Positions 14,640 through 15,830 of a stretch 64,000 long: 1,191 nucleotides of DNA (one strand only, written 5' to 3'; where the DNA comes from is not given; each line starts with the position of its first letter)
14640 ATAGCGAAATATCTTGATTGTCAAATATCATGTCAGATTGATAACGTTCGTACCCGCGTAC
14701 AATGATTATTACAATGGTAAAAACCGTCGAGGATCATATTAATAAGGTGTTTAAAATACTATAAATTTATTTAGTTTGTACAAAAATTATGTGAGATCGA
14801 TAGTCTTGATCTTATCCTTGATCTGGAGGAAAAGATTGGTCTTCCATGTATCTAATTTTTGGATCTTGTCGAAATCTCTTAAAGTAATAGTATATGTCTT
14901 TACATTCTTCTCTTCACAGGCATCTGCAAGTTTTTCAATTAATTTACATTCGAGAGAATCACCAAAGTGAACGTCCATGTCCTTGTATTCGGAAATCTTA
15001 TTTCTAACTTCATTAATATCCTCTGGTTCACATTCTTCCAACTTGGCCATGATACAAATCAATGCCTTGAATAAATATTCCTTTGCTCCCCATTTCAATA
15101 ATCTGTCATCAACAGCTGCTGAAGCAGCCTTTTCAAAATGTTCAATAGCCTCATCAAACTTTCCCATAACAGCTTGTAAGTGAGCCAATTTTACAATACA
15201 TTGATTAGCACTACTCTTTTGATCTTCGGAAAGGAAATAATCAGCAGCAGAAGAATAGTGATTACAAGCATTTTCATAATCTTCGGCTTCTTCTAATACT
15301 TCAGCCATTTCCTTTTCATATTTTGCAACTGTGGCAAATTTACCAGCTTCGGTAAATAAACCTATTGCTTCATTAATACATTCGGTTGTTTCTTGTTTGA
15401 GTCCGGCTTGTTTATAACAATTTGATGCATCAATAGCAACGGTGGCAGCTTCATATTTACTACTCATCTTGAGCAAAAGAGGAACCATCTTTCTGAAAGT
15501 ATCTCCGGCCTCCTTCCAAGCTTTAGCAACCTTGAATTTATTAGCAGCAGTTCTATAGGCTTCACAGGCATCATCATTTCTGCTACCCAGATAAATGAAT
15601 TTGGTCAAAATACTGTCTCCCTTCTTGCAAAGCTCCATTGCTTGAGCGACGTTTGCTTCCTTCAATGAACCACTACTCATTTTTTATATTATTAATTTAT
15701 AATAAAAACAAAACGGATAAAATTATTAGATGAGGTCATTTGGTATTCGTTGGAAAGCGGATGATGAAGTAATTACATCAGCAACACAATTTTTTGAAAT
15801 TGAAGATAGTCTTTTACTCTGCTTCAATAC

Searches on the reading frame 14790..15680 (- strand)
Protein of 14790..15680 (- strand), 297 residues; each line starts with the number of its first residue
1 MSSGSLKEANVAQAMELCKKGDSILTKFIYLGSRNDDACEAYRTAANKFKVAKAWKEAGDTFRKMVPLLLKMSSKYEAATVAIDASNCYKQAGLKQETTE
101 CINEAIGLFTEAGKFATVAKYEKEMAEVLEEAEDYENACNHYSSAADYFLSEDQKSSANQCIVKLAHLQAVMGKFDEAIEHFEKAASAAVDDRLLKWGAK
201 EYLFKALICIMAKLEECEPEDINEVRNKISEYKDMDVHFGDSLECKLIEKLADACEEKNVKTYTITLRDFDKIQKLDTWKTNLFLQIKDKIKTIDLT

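Call 61: list_cluster_members(proteins=[window:14790-15680:-, P0146, P0122, P0124, P0126, P0136, P0127, P0128, P0125, P0123])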
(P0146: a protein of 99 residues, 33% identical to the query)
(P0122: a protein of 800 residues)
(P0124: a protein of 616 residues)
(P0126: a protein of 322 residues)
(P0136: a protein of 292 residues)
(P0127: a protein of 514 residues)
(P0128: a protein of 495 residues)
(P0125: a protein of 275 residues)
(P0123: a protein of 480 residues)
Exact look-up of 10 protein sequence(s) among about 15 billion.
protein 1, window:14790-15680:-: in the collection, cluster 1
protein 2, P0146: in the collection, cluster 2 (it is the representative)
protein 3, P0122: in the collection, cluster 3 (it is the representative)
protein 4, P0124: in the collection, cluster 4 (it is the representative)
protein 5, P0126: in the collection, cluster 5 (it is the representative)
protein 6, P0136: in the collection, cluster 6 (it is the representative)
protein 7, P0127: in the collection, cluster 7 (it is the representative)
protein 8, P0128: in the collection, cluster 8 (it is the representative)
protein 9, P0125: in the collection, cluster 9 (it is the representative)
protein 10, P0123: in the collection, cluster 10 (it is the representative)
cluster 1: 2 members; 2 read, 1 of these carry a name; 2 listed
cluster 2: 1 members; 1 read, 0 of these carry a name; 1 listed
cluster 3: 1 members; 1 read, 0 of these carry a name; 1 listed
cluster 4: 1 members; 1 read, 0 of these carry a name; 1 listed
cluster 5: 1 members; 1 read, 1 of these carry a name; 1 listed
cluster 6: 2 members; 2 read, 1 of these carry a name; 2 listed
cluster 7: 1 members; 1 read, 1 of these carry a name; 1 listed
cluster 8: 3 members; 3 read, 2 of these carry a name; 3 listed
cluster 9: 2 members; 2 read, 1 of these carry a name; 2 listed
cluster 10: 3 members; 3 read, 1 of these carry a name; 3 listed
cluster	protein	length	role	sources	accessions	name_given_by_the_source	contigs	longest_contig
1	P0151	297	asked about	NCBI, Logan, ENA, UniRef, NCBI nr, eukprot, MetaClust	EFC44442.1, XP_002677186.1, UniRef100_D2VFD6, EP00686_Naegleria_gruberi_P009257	predicted protein [Naegleria gruberi] | Predicted protein n=1 Tax=Naegleria gruberi TaxID=5762 RepID=D2VFD6_NAEGR | uncharacterized protein NAEGRDRAFT_79745 [Naegleria gruberi]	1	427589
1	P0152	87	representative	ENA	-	-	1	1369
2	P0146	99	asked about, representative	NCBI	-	-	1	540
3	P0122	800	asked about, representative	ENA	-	-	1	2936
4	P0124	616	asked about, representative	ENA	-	-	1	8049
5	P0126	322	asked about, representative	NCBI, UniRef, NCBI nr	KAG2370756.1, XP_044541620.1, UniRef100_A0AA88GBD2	hypothetical protein C9374_014250 [Naegleria lovaniensis] | Uncharacterized protein n=1 Tax=Naegleria lovaniensis TaxID=51637 RepID=A0AA88GBD2_NAELO | uncharacterized protein C9374_014250 [Naegleria lovaniensis]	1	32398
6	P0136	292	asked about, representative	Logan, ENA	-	-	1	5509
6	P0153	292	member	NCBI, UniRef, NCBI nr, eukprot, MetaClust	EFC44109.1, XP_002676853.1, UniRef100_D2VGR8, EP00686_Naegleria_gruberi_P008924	predicted protein [Naegleria gruberi] | Predicted protein n=1 Tax=Naegleria gruberi TaxID=5762 RepID=D2VGR8_NAEGR | uncharacterized protein NAEGRDRAFT_79910 [Naegleria gruberi]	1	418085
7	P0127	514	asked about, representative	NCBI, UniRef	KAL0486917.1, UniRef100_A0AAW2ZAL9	hypothetical protein AKO1_012135 [Acrasis kona] | SH3 domain-containing protein n=1 Tax=Acrasis kona TaxID=1008807 RepID=A0AAW2ZAL9_9EUKA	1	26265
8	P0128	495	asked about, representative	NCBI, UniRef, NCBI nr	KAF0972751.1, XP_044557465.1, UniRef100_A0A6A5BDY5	hypothetical protein FDP41_009000 [Naegleria fowleri] | SH3 domain-containing protein n=1 Tax=Naegleria fowleri TaxID=5763 RepID=A0A6A5BDY5_NAEFO | uncharacterized protein FDP41_009000 [Naegleria fowleri]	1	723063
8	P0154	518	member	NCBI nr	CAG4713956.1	unnamed protein product [Naegleria fowleri]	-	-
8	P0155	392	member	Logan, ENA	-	-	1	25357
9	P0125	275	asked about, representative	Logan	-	-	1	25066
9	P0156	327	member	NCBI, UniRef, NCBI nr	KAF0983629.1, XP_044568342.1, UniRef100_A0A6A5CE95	hypothetical protein FDP41_010694 [Naegleria fowleri] | Uncharacterized protein n=1 Tax=Naegleria fowleri TaxID=5763 RepID=A0A6A5CE95_NAEFO | uncharacterized protein FDP41_010694 [Naegleria fowleri]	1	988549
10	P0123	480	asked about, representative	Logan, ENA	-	-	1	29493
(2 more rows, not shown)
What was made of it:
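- The neighbouring alpha-SNAP ORF is an exact match to N. gruberi XP_002677186 (call 61).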
